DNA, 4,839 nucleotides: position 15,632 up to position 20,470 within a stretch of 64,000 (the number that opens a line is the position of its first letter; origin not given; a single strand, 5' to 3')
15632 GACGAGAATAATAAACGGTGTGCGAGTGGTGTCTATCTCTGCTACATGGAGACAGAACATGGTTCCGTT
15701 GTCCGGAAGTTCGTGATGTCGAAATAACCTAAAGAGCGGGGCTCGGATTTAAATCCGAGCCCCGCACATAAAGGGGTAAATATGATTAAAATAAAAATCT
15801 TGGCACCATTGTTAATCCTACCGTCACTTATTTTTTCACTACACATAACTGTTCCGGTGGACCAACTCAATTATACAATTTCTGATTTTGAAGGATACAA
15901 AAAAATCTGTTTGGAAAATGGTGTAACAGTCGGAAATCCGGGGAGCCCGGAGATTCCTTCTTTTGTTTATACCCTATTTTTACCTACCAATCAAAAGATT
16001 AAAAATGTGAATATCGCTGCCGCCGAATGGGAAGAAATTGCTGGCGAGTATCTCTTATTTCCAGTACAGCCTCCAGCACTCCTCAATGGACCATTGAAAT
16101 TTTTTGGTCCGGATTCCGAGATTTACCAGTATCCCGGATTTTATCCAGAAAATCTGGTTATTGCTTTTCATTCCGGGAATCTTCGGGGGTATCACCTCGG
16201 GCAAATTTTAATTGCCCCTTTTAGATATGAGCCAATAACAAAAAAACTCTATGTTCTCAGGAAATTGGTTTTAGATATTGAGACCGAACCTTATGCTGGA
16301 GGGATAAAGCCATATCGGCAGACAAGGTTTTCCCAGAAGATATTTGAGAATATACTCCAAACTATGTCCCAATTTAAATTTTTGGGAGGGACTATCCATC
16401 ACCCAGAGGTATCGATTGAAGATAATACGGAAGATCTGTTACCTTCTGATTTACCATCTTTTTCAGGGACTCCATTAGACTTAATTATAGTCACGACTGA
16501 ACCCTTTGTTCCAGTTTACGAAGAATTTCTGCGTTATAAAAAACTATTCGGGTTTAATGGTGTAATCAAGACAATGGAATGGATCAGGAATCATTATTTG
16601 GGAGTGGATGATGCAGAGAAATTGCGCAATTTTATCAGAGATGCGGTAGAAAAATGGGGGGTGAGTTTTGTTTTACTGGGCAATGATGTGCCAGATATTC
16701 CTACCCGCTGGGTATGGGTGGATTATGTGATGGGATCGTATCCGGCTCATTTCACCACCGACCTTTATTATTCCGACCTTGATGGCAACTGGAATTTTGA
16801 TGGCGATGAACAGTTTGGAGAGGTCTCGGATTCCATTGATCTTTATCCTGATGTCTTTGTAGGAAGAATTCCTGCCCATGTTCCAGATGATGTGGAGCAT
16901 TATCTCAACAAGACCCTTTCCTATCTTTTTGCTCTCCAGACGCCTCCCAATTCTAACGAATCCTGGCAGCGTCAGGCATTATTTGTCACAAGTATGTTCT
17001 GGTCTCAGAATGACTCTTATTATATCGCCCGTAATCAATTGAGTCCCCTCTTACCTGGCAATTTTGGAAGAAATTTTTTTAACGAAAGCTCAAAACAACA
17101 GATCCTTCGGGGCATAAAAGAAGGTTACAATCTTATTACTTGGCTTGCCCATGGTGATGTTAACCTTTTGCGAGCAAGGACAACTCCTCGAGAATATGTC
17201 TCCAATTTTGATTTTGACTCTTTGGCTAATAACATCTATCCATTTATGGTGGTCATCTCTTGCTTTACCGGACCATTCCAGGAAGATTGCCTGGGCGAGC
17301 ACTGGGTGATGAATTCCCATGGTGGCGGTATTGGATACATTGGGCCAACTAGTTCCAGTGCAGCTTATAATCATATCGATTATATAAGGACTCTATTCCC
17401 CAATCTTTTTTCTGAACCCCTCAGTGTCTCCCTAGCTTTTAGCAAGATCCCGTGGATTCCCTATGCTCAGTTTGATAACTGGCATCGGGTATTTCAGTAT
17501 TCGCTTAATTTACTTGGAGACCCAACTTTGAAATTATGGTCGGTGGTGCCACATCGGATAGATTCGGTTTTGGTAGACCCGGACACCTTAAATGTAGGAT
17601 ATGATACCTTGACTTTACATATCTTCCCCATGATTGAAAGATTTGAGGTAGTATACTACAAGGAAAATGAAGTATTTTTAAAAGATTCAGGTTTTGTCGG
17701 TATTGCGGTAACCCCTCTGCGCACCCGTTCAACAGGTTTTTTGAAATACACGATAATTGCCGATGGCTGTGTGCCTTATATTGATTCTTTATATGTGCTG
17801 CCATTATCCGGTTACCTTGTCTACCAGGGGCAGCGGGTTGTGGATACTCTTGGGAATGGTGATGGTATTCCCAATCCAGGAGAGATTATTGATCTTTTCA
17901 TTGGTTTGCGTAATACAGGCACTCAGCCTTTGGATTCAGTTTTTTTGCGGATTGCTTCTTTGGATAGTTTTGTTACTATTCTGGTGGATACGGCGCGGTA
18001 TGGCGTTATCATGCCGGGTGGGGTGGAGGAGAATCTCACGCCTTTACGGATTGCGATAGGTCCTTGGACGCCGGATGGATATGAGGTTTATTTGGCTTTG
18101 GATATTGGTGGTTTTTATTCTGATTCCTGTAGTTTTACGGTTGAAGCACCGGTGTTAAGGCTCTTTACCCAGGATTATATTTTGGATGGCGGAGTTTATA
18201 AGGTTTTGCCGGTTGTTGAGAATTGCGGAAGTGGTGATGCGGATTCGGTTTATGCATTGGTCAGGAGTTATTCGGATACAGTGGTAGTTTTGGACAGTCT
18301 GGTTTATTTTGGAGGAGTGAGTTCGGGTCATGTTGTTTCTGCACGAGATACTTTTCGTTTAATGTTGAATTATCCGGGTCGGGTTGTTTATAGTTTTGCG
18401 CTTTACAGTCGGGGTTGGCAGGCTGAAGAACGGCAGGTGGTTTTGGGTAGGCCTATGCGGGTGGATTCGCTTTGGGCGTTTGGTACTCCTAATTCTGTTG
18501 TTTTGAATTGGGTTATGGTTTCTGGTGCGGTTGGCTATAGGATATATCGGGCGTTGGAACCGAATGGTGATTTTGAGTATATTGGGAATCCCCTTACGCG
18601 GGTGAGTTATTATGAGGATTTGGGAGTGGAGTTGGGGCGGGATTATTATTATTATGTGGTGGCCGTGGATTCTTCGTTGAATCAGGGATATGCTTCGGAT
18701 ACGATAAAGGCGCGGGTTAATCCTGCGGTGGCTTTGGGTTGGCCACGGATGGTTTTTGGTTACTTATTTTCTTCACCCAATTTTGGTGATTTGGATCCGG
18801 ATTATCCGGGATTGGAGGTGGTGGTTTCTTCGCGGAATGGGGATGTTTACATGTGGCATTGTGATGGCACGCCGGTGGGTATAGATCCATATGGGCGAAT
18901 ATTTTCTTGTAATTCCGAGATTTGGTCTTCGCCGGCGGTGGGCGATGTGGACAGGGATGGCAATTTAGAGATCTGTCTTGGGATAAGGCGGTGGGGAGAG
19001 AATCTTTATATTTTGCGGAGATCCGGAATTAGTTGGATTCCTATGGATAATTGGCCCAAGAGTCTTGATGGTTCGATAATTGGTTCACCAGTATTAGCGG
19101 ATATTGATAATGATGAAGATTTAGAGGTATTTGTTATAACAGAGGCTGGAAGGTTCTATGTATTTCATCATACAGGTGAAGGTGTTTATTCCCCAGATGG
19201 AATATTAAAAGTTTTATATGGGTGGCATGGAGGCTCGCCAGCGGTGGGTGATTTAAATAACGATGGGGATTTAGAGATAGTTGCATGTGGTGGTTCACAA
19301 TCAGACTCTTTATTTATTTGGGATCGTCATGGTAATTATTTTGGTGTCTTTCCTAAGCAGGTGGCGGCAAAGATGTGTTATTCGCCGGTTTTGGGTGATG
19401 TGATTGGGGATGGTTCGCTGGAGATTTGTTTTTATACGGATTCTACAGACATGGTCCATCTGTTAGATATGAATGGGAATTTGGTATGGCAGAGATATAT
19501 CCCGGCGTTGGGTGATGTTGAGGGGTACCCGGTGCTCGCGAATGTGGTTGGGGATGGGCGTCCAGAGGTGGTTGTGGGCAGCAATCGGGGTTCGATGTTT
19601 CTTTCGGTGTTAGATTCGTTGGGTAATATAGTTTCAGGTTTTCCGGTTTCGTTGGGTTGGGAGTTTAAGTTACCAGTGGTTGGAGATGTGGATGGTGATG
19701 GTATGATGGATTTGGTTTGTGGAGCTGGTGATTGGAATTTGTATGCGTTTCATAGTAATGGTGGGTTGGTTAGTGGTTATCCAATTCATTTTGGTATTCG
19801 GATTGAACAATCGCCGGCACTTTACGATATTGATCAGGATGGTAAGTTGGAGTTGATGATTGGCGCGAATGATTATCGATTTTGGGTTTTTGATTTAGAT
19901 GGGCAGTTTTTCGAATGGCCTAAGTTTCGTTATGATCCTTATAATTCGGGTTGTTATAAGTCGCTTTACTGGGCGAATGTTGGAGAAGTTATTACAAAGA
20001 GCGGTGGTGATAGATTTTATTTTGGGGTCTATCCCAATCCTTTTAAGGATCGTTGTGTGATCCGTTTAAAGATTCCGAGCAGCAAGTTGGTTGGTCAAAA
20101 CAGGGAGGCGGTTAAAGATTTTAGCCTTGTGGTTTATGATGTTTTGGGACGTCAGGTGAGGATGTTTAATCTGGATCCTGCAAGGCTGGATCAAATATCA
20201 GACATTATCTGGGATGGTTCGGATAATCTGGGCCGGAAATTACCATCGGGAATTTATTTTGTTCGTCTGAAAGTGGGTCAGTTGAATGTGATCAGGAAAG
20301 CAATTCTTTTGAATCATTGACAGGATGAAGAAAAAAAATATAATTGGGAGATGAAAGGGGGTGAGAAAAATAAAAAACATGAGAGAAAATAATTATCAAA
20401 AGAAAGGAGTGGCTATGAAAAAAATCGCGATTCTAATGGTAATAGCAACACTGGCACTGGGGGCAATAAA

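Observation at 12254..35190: A 23-kb island of eight consecutive T9SS-cargo hydrolases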

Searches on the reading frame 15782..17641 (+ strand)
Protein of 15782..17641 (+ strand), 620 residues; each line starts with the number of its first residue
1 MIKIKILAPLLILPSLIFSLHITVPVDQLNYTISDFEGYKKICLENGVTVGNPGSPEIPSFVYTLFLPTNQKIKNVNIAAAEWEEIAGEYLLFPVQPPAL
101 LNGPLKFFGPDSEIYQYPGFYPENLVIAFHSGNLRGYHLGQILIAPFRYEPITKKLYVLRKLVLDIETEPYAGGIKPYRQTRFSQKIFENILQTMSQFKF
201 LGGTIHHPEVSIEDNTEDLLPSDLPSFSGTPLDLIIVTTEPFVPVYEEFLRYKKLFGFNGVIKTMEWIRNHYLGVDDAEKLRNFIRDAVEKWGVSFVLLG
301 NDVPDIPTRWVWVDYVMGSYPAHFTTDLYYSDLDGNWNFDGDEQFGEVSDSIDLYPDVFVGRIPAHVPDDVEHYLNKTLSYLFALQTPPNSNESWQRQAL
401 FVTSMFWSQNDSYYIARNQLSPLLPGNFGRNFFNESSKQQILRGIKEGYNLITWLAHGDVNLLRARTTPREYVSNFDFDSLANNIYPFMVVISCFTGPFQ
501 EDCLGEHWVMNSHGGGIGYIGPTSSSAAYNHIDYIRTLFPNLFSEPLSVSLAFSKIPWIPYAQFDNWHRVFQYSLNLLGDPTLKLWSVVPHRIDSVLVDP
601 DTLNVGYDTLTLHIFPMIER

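Call 35: search_solved_structures(query=A1, max_evalue=1, show_alignments=3)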
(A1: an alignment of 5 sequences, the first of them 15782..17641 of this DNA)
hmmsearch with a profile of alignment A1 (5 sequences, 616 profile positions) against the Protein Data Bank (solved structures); distinct sequences matched with E-value up to 1: 9.
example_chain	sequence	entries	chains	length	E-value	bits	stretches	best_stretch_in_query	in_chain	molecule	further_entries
4ief_A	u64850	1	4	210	5.9e-06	28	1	17-191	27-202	Gingipain R2 Pro-Domain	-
5mun_A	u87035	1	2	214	0.1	14.1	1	48-164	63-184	Lys-gingipain W83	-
3hnw_A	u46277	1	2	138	0.35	12.3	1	357-420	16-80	uncharacterized protein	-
7e7f_A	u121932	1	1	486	0.42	12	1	510-594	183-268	Cytochrome P450 11B1, mitochondrial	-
7bg1_H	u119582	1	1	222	0.53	11.7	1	486-528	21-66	anti-FLAG M2 heavy chain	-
8rmo_H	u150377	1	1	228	0.58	11.6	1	486-528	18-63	anti-FLAG M2 heavy chain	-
1nld_H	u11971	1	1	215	0.76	11.2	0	487-523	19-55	FAB1583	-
6iap_E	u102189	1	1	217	0.83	11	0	486-535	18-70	Fab NKp46-4 heavy chain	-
6m7x_A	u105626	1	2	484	0.91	10.9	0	510-594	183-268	Cytochrome P450 11B1, mitochondrial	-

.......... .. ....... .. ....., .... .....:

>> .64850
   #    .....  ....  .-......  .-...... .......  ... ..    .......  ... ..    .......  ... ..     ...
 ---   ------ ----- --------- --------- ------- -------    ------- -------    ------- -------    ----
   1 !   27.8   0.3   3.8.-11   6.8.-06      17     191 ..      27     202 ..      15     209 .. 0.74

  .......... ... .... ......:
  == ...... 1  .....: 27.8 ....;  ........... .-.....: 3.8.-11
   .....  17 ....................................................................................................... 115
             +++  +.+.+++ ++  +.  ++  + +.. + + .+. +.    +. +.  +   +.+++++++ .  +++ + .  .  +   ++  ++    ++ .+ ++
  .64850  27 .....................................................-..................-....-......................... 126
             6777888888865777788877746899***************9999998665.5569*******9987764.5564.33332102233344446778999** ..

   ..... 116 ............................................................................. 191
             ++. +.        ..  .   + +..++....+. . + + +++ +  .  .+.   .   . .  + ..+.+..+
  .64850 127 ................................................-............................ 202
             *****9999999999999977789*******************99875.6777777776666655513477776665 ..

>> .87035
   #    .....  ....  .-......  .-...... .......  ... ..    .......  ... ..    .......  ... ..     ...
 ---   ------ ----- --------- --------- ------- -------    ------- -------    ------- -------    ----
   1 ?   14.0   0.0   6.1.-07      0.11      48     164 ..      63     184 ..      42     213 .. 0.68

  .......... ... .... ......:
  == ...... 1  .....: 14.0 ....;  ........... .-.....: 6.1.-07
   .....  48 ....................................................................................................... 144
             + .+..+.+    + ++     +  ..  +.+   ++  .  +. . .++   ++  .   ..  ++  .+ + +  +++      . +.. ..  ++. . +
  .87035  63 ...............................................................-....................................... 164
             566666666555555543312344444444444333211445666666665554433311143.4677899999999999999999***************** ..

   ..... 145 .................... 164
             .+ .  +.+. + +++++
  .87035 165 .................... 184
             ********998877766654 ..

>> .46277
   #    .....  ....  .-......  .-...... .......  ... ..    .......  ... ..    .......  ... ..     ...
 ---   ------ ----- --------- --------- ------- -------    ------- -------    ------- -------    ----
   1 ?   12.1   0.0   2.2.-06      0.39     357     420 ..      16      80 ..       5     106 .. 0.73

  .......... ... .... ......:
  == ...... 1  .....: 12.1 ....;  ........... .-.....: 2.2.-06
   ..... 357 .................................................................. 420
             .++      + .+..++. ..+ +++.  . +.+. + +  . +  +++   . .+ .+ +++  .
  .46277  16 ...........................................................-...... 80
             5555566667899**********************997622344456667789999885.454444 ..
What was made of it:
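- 15782..20320 (+): P2: gingipain-family C25 cysteine peptidase zymogen (1512 aa): pro-domain, C25 catalytic domain, fn3-like segment, FG-GAP beta-propeller, CTD. The N-terminus matches the RgpB pro-domain 4ief_A at E 6e-6 (call 35).
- On Peptidase family C25 (gingipain-like), P2: The RgpB pro-domain 4ief_A matches at E 6e-6 (call 35).
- P2 has a gingipain-type pro-domain matching RgpB's (call 35).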

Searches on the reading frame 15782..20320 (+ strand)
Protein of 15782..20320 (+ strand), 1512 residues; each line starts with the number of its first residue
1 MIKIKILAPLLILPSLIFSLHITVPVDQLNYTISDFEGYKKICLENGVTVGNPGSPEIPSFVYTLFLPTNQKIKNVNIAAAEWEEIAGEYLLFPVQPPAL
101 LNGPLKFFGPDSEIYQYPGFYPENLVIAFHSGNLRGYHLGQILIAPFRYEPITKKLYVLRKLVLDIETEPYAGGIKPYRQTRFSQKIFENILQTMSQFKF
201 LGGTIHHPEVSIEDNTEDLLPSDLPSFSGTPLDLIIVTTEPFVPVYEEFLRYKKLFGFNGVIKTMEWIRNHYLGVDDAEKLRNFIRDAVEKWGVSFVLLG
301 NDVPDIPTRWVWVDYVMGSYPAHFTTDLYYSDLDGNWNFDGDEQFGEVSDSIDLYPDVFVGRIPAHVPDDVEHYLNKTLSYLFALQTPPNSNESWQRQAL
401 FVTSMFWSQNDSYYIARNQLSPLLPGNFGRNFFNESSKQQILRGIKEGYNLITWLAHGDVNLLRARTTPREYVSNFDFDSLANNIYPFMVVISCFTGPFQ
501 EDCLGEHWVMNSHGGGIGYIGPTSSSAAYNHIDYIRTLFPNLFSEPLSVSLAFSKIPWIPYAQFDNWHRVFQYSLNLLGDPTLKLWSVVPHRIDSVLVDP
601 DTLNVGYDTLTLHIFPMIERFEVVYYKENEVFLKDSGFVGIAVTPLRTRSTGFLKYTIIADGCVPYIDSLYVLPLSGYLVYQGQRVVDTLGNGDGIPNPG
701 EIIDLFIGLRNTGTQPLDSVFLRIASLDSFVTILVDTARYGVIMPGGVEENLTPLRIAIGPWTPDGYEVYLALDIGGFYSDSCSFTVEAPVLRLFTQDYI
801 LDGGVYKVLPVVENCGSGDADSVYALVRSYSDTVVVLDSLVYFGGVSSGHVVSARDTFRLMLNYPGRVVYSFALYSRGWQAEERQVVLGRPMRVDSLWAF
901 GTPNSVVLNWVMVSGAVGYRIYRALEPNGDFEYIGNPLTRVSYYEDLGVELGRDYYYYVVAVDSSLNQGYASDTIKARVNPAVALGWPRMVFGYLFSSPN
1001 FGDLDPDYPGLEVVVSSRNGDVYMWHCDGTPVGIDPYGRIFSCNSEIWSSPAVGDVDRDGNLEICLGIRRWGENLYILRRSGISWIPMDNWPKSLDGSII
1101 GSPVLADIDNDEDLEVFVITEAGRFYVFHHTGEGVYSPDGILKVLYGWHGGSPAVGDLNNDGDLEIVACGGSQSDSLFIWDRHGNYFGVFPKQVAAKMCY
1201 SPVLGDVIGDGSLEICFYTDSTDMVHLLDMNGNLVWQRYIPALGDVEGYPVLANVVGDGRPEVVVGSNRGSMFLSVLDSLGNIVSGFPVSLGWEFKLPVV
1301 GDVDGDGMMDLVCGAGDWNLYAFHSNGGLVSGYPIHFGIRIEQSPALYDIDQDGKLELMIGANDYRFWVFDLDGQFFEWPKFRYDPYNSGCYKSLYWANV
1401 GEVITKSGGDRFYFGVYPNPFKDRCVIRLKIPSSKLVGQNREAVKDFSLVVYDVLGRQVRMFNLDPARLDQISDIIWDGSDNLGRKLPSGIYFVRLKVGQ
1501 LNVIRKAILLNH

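Call 3: search_protein_families(library=pfam, proteins=[window:15782-20320:+], max_evalue=0.01)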
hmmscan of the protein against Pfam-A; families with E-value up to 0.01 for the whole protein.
window:15782-20320:+ (1512 aa): 8 families
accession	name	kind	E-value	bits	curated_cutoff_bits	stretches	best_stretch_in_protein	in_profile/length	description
PF01364.23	Peptidase_C25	-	4.4e-52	178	23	1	235-585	2-374/374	Peptidase family C25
PF13517.12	FG-GAP_3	-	2.7e-25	89.2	26.9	3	1107-1167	1-60/61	FG-GAP-like repeat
PF01839.29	FG-GAP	-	8.2e-16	57.9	22.1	1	1299-1323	6-27/37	FG-GAP repeat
PF08126.16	Propeptide_C25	-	9.5e-09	35.1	22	1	38-167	42-171/205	Propeptide_C25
PF18962.6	Por_Secre_tail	-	3e-06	27.9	27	1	1416-1508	1-74/75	Secretion system C-terminal sorting domain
PF14783.12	BBS2_Mid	-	0.00077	20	27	0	1346-1376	3-33/108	Ciliary BBSome complex subunit 2, middle region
PF13585.12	CHU_C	-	0.0038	17.8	27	0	1440-1499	22-74/86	CHU_C Type IX secretion signal domain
PF13860.13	FlgD_ig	-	0.0046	17.3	27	0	1442-1497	20-74/79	FlgD Ig-like domain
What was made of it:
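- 15782..20320 (+): Peptidase_C25 178 bits over the full profile, Propeptide_C25 35 bits and FG-GAP_3 89 bits (call 3).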

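Call 4: search_protein_families(library=ncbifam, proteins=[window:15782-20320:+], max_evalue=0.01)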
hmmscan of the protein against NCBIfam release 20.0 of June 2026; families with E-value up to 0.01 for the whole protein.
window:15782-20320:+ (1512 aa): 4 families
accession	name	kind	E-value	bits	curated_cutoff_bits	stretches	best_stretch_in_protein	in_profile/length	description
NF052323.1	T9SSA_dep_M6i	equivalog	2e-20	72.4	600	2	1297-1498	838-1026/1043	T9SS-dependent M6-like inactivated metalloprotease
NF033707.1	T9SS_sortase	equivalog_domain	2.2e-15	55.4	420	2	438-585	587-732/1095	type IX secretion system sortase PorU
NF052324.1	PorU_rel_Nterm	equivalog_domain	4.2e-12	45.1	450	1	353-587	523-767/879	putative type IX secretion system sortase PorU2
TIGR04183.1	Por_Secre_tail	domain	7.3e-06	25.9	23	1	1416-1508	1-70/72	T9SS type A sorting domain-containing protein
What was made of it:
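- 15782..20320 (+): PorU model NF033707 scores only 55 bits against cutoff 420 (call 4).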

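Call 22: search_solved_structures(query=window:15782-20320:+, max_evalue=0.01, show_alignments=2)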
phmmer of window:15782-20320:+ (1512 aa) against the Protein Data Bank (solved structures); distinct sequences matched with E-value up to 0.01: 2.
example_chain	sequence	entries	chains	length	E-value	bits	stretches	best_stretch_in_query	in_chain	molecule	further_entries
6mlt_A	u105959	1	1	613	7.2e-05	23.5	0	1076-1266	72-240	Hemolysin-related protein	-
3mpc_A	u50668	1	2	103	0.00031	21.4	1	902-967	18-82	Fn3-like protein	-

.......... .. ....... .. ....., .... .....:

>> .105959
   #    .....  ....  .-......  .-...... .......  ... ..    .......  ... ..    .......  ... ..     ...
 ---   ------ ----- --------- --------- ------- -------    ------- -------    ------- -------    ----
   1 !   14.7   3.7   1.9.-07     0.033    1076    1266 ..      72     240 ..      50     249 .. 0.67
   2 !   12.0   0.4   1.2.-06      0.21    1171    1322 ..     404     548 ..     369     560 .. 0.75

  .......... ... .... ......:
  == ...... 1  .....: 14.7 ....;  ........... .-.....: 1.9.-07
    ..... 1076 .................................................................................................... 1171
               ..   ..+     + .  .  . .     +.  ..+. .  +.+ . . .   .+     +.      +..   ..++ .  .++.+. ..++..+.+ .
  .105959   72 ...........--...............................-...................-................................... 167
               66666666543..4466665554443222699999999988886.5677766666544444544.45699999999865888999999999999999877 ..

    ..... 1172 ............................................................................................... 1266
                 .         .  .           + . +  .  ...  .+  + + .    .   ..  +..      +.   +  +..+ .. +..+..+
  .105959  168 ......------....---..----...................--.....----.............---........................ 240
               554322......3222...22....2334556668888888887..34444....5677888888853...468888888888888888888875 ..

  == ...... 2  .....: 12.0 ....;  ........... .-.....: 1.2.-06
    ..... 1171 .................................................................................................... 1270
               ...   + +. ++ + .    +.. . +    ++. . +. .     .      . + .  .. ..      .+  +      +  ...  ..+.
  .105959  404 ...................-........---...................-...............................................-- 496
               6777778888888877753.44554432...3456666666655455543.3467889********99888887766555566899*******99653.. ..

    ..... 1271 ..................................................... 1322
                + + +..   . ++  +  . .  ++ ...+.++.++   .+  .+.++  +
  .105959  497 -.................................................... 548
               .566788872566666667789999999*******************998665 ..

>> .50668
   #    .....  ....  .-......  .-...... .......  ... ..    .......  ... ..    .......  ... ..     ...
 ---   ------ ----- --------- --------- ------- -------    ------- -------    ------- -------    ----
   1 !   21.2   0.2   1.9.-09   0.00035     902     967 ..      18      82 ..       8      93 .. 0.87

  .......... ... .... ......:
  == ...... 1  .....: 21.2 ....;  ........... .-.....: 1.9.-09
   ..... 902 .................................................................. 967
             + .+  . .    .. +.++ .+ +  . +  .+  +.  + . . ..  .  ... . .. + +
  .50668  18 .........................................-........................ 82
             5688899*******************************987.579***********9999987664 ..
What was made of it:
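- Closest known: T9SS type-A CTD cargo proteases of Bacteroidota. Different: P2 carries an FG-GAP propeller instead of haemagglutinin/adhesin domains and is too divergent for a sequence match to solved gingipain catalytic domains (calls 22, 35).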
